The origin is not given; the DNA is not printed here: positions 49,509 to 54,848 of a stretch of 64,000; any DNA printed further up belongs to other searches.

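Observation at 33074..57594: T7SSb-like secretion locus with EssC, YukD and WXG100 but no recognisable EssA, EssB or EsaA; FHA, LytTR, kinase and pseudo-protease genes occupy the operon instead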

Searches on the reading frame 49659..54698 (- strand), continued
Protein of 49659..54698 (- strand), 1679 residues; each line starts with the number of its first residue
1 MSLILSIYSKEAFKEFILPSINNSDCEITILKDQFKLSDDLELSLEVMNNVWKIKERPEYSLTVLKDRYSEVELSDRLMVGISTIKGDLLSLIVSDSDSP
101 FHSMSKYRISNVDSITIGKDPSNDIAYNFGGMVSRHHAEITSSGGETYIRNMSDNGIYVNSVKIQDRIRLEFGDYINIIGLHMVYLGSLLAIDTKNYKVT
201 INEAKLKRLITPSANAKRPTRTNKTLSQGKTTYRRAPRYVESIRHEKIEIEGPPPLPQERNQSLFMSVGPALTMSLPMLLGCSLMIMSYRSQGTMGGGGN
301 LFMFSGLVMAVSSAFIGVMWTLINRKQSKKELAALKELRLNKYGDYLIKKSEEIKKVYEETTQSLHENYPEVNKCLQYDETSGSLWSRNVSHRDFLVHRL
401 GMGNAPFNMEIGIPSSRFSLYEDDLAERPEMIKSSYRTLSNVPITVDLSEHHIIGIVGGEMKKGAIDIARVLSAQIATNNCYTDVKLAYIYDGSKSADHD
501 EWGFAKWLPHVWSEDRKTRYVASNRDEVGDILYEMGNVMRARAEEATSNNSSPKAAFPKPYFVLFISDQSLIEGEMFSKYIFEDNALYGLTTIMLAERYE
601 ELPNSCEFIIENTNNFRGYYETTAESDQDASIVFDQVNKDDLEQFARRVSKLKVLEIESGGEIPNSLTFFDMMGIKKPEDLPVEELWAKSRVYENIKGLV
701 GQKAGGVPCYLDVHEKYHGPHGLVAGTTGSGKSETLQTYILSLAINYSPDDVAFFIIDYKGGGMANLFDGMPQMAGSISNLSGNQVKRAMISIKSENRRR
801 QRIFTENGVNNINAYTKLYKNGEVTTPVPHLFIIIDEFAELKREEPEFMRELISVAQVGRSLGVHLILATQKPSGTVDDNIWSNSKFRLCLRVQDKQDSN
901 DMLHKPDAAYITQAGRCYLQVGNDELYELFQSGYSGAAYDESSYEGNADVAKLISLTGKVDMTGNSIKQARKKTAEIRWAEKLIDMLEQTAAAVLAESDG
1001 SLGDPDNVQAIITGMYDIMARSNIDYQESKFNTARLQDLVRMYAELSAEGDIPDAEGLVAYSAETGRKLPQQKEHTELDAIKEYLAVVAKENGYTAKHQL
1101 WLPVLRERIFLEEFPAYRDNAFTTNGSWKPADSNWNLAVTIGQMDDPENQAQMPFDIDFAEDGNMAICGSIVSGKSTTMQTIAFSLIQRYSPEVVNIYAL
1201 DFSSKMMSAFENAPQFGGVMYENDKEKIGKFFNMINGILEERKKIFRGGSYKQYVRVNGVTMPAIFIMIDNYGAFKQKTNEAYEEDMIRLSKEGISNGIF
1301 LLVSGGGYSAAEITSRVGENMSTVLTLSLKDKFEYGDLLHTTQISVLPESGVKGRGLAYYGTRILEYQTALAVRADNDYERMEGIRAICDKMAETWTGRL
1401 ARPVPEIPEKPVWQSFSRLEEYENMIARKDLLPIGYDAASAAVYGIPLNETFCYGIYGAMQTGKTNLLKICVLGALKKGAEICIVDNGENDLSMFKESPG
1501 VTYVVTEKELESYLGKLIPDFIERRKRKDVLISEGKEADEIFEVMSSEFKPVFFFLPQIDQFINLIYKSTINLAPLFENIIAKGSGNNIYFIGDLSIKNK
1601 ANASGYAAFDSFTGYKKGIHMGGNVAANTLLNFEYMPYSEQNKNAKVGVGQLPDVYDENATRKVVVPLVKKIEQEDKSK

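Call 28: list_cluster_members(proteins=[P0001, P0004, P0006, P0025, P0033, P0035, P0045, P0055, P0060, P0113])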
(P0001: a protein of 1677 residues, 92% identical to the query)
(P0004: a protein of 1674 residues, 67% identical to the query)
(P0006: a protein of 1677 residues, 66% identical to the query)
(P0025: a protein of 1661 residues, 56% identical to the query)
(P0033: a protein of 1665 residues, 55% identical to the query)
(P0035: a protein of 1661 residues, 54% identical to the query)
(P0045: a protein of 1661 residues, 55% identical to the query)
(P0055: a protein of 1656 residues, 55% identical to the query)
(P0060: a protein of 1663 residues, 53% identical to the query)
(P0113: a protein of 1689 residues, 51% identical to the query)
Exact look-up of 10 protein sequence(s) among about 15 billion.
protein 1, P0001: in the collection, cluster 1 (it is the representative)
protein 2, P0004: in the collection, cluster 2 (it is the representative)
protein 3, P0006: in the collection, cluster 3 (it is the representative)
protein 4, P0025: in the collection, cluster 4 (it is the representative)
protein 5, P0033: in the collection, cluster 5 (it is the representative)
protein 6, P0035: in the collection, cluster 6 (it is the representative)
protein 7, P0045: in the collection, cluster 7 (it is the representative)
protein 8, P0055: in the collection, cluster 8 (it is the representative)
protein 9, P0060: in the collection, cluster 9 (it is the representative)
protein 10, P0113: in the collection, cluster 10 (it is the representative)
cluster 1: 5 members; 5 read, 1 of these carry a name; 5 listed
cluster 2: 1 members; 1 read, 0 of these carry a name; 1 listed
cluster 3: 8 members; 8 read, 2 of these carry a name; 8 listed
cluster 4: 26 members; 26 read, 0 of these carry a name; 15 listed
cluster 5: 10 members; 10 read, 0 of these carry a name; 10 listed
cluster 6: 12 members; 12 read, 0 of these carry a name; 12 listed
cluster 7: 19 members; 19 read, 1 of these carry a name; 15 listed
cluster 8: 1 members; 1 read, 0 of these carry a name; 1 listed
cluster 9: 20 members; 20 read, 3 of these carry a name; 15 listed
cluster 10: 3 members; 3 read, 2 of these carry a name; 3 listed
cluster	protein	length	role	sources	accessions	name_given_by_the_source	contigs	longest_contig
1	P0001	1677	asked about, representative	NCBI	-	-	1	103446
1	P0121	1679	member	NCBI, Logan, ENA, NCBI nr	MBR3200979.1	MAG: type VII secretion protein EssC [Mogibacterium sp.] | type VII secretion protein EssC [Mogibacterium sp.]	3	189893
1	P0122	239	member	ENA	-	-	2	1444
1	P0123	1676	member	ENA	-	-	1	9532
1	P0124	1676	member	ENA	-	-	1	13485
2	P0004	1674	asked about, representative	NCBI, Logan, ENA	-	-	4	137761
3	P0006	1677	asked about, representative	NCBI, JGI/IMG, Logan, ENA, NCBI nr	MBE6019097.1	MAG: type VII secretion protein EssC [Clostridiales bacterium] | type VII secretion protein EssC [Clostridiales bacterium]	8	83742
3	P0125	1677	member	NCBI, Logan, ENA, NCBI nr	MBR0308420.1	MAG: type VII secretion protein EssC [Mogibacterium sp.] | type VII secretion protein EssC [Mogibacterium sp.]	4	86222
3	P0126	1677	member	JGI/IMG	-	-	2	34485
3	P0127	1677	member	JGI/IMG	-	-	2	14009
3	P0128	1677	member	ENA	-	-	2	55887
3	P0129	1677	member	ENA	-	-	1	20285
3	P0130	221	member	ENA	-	-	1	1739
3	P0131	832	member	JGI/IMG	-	-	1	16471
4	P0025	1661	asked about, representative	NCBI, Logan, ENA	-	-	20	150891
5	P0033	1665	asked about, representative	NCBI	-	-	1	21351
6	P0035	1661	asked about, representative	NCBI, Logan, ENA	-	-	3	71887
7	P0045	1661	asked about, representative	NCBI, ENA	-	-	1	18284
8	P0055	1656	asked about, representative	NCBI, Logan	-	-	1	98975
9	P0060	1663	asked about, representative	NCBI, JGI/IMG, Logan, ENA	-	-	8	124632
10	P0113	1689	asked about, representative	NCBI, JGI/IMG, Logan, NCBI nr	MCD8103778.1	MAG: type VII secretion protein EssC [Lachnospiraceae bacterium] | type VII secretion protein EssC [Lachnospiraceae bacterium]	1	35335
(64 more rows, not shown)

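Call 31: find_encoding_contigs(protein=P0060, flank=10000, max_places=1)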
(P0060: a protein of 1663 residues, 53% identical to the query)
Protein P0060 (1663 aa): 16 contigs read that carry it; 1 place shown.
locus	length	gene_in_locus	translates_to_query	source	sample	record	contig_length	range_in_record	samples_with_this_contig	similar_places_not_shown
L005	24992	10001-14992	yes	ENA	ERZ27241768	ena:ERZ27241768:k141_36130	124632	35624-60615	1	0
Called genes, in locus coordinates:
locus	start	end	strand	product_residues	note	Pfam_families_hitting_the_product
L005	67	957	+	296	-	PF02463:SMC_N (faint), PF00005:ABC_tran, PF13304:AAA_21 (faint)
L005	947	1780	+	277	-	PF01061:ABC2_membrane, PF12698:ABC2_membrane_3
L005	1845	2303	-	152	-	PF02915:Rubrerythrin (faint), PF09537:DUF2383 (faint), PF07875:Coat_F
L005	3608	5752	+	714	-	PF00933:Glyco_hydro_3, PF01915:Glyco_hydro_3_C, PF14310:Fn3-like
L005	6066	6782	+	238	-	-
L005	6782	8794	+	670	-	PF00069:Pkinase, PF07714:PK_Tyr_Ser-Thr, PF03109:ABC1 (weak), PF14531:Kinase-like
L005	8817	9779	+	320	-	PF19909:DUF6382, PF16697:Yop-YscD_cpl (faint), PF00498:FHA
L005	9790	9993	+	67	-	-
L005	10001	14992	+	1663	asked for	PF00498:FHA, PF01935:DUF87 (faint), PF01580:FtsK_SpoIIIE, PF01637:ATPase_2 (faint), PF13401:AAA_22 (faint), PF01580:FtsK_SpoIIIE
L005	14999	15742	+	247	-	PF04397:LytTR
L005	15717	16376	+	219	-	-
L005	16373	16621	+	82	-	PF08817:YukD (weak)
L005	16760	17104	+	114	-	-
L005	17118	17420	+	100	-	PF06013:WXG100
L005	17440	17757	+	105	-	PF06013:WXG100 (weak)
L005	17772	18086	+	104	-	-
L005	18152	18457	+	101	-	PF06013:WXG100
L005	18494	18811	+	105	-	PF06013:WXG100, PF10824:T7SS_ESX_EspC, PF14523:Syntaxin_2 (weak)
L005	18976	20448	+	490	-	PF13365:Trypsin_2, PF16697:Yop-YscD_cpl, PF00498:FHA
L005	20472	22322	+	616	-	PF19789:DUF6273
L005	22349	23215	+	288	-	PF00481:PP2C (faint), PF13672:PP2C_2, PF07228:SpoIIE (weak)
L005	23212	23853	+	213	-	-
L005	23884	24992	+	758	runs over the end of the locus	PF00069:Pkinase, PF07714:PK_Tyr_Ser-Thr, PF01636:APH (faint), PF03109:ABC1 (weak), PF14531:Kinase-like (weak), PF03793:PASTA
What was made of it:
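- Closest known: T7SSe / T7SSj. Same: One relative (L005) carries a DUF6382-FHA TsxJ (call 31).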

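Call 32: find_encoding_contigs(protein=P0113, flank=10000, max_places=1)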
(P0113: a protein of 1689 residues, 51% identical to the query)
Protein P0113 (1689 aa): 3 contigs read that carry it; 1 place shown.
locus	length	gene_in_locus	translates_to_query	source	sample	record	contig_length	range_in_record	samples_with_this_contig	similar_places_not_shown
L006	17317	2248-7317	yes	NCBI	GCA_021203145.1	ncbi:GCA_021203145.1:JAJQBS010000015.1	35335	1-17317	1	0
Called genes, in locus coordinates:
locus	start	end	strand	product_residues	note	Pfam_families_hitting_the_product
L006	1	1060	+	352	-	?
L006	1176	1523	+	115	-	PF16697:Yop-YscD_cpl, PF00498:FHA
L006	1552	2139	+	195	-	-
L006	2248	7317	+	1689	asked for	PF00498:FHA, PF01580:FtsK_SpoIIIE, PF13401:AAA_22 (faint), PF01580:FtsK_SpoIIIE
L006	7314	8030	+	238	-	PF04397:LytTR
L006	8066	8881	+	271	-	-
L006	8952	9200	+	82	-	PF08817:YukD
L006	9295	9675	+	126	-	-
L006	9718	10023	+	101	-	PF06013:WXG100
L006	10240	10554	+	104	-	PF06013:WXG100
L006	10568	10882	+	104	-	PF06013:WXG100, PF00823:PPE (weak)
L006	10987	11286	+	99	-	PF06013:WXG100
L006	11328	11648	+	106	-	PF00823:PPE (weak), PF06013:WXG100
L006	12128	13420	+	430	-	PF13365:Trypsin_2, PF16697:Yop-YscD_cpl, PF00498:FHA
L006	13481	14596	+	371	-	-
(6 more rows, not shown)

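Call 33: find_encoding_contigs(protein=P0120, flank=10000, max_places=1)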
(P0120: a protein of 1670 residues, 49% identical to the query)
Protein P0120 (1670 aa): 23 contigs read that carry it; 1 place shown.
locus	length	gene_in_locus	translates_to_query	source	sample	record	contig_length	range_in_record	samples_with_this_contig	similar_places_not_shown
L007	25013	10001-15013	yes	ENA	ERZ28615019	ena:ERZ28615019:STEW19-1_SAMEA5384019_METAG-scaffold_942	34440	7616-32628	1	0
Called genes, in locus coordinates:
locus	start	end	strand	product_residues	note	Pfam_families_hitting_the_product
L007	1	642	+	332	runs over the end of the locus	PF00691:OmpA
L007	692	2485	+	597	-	PF00092:VWA, PF13519:VWA_2, PF16697:Yop-YscD_cpl (faint), PF00498:FHA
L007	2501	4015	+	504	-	-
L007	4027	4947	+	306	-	PF00481:PP2C, PF13672:PP2C_2, PF07228:SpoIIE (weak)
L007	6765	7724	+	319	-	-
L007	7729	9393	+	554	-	PF16697:Yop-YscD_cpl, PF00498:FHA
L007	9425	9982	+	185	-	-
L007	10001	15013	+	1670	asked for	PF00498:FHA (weak), PF13401:AAA_22 (faint), PF01580:FtsK_SpoIIIE, PF10412:TrwB_AAD_bind (faint), PF01580:FtsK_SpoIIIE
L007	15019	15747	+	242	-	PF04397:LytTR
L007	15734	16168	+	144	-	-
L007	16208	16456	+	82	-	PF08817:YukD (weak)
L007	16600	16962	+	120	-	-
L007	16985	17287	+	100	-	PF06013:WXG100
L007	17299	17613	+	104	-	PF06013:WXG100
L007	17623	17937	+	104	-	PF06013:WXG100 (weak)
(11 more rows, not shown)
